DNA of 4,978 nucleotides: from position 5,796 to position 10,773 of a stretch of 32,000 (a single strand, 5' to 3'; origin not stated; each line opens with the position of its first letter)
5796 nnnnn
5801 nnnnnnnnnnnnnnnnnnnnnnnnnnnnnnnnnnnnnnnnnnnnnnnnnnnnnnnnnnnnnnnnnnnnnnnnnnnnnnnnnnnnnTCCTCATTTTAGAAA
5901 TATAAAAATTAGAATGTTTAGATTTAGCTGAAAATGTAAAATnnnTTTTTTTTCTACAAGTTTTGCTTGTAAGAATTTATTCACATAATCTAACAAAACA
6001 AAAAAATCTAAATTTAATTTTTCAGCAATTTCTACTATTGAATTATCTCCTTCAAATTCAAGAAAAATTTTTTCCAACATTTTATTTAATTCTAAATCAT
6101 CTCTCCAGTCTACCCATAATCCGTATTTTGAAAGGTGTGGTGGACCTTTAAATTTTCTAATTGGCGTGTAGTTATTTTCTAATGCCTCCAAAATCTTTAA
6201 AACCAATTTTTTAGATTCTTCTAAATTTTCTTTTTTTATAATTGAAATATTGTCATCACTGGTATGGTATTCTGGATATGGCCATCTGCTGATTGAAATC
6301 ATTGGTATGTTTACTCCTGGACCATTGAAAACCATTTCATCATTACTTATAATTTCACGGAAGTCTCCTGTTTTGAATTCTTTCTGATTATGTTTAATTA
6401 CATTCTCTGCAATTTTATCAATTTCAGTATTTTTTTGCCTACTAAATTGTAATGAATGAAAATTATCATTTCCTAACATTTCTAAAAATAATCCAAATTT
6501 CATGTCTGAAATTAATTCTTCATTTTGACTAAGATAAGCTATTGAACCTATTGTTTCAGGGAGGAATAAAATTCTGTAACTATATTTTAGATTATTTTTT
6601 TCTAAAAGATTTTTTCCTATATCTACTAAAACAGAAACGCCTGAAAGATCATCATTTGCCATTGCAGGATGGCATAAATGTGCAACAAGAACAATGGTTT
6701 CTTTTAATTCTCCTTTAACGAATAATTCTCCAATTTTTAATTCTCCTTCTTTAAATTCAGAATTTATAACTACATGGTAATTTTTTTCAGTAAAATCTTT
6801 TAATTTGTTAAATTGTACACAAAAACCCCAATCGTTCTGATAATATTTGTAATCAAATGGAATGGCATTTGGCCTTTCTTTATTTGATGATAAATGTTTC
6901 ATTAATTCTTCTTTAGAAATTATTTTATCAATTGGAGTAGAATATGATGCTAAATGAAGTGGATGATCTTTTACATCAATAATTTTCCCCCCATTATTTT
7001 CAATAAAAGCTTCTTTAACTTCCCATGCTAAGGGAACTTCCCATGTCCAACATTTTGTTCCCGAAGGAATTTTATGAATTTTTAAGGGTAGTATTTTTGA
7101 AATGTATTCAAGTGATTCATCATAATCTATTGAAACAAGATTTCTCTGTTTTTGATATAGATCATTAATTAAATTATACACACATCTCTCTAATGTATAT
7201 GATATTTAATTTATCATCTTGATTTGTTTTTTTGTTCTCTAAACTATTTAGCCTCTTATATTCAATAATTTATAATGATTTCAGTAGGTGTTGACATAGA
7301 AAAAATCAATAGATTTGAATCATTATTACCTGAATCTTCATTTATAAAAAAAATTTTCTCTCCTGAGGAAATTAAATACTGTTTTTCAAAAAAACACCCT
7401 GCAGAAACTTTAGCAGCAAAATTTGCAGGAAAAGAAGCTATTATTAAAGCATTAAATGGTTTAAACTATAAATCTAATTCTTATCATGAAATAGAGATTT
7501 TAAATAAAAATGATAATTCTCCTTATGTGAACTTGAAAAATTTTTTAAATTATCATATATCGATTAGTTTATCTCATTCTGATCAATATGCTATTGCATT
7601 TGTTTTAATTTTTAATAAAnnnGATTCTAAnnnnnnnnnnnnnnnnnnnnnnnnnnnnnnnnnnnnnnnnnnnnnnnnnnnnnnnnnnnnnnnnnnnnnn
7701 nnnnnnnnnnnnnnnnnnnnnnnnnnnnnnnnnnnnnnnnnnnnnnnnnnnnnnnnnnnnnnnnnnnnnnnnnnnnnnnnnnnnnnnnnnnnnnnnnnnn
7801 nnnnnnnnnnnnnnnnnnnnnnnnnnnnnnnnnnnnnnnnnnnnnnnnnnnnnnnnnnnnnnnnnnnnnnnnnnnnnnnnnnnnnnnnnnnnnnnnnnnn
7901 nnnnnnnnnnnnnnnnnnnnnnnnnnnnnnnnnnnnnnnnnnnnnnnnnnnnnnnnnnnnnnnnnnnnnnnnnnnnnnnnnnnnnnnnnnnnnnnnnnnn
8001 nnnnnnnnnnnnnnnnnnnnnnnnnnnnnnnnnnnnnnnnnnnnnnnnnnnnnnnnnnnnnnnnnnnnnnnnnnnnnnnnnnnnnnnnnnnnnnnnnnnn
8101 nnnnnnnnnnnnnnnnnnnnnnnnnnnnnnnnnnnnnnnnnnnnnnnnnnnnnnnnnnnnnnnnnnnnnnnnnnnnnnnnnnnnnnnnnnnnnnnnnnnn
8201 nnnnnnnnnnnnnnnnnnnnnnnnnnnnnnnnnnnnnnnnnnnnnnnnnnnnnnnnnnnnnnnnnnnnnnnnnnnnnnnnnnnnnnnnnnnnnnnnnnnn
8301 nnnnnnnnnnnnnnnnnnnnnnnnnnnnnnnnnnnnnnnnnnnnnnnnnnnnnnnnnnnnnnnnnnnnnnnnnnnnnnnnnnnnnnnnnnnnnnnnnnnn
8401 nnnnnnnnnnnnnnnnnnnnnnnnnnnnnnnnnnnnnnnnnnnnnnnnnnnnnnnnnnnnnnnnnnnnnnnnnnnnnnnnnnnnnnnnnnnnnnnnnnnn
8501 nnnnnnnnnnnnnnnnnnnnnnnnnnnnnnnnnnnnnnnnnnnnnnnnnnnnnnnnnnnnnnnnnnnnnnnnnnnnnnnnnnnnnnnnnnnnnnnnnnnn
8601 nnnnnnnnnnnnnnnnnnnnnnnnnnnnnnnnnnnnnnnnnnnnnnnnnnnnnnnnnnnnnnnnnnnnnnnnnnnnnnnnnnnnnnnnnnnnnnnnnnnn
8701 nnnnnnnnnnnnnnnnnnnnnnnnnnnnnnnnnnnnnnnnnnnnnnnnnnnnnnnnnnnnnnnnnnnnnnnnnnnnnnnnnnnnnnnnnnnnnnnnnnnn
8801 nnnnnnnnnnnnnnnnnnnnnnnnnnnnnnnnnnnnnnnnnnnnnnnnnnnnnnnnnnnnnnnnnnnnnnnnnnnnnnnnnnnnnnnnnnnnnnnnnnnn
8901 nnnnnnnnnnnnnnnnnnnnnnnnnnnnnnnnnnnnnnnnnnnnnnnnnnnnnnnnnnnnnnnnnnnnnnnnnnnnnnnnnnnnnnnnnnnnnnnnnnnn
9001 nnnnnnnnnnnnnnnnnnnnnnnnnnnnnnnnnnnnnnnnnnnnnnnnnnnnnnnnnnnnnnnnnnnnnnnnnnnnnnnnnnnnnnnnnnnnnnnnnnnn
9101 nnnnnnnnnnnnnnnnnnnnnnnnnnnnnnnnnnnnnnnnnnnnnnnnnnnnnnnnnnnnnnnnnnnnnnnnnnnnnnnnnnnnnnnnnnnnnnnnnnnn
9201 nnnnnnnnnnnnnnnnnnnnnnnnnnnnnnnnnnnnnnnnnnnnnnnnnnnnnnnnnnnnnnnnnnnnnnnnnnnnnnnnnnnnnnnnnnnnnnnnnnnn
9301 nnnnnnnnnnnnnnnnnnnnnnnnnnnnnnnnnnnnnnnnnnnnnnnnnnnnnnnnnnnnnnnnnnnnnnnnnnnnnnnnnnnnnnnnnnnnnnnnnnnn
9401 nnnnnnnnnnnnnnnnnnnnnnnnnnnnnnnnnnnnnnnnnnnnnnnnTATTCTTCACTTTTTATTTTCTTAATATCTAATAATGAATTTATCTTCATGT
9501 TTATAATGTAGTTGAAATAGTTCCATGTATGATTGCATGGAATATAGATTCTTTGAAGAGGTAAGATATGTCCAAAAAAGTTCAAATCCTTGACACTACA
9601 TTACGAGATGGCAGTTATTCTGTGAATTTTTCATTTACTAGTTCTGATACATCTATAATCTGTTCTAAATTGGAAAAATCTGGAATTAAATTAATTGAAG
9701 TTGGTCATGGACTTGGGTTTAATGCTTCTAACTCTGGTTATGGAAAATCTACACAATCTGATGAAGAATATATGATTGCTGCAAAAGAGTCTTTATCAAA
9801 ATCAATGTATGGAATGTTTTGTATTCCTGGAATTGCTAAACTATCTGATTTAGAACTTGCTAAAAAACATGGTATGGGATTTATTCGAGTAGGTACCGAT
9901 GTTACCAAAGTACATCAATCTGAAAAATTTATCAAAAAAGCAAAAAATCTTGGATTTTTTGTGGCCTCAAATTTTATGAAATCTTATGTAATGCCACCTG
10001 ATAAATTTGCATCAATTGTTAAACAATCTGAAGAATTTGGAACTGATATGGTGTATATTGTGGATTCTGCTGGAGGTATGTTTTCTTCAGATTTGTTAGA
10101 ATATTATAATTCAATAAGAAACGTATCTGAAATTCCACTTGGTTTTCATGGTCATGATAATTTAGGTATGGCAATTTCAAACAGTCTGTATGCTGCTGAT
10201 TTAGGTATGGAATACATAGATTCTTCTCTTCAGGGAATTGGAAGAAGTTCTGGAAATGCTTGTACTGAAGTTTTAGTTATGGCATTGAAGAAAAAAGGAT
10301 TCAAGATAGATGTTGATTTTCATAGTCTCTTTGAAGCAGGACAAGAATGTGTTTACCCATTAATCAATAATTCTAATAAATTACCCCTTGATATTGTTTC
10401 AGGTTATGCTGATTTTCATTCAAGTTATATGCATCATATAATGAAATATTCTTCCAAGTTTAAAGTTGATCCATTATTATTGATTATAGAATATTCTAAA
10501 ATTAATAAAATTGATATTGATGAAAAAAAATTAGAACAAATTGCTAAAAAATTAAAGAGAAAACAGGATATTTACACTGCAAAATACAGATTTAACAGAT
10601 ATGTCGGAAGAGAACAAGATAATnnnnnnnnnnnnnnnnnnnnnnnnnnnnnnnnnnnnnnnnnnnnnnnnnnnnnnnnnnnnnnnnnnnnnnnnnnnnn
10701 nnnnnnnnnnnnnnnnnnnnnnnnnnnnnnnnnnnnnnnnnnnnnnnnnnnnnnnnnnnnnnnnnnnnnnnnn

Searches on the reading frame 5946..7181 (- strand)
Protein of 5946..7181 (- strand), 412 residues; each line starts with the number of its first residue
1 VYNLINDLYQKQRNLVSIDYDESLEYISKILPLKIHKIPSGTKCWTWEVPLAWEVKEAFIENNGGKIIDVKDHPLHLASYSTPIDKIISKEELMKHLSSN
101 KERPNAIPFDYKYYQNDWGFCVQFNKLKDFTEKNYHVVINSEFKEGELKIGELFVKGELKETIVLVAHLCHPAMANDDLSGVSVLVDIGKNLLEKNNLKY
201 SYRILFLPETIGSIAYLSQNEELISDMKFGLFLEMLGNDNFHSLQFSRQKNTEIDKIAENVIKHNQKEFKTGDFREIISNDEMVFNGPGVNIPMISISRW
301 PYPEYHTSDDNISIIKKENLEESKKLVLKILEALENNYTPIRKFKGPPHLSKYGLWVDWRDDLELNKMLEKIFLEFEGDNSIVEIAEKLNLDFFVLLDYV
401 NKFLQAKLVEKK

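Call 41: search_protein_families(library=pfam, proteins=[window:5946-7181:-], max_evalue=0.00001)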
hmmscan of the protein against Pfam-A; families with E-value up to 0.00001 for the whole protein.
window:5946-7181:- (412 aa): 3 families
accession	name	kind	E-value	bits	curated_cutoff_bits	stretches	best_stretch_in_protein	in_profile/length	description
PF16254.10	DUF4910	-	3e-94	314.9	26.6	1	2-337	1-247/247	Domain of unknown function (DUF4910)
PF09940.16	DUF2172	-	4.7e-33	113.9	27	1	53-142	2-92/92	Domain of unknown function (DUF2172)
PF04389.22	Peptidase_M28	-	6.7e-11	42.7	21.3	1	157-329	10-191/193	Peptidase family M28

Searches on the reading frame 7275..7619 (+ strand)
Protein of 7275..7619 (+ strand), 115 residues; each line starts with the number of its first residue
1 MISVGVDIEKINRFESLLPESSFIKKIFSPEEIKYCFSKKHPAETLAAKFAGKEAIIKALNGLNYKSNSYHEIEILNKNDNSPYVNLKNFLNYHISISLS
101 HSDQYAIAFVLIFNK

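Call 41: search_protein_families(library=pfam, proteins=[window:7275-7619:+], max_evalue=0.00001)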
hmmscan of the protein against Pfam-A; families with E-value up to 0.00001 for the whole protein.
window:7275-7619:+ (115 aa): 1 family
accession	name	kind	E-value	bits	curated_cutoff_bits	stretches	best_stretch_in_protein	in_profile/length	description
PF01648.25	ACPS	-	1.9e-19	70.2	25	1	3-110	1-111/111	4'-phosphopantetheinyl transferase superfamily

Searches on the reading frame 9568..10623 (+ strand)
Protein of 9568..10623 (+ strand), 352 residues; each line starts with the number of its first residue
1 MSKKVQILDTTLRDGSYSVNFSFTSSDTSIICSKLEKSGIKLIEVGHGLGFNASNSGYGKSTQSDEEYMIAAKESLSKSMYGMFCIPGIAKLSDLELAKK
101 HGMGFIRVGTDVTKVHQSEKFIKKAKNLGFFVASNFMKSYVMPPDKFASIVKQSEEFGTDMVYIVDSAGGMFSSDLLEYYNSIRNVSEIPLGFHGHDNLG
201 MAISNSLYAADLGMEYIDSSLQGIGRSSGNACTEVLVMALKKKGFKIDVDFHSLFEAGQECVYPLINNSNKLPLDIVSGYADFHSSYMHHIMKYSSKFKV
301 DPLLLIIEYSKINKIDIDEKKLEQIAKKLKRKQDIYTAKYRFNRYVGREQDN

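Call 41: search_protein_families(library=pfam, proteins=[window:9568-10623:+], max_evalue=0.00001)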
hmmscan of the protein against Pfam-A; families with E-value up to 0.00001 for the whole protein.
window:9568-10623:+ (352 aa): 1 family
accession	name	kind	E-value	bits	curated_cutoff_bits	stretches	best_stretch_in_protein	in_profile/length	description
PF00682.25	HMGL-like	-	7.7e-38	130.8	29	1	4-258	1-257/260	HMGL-like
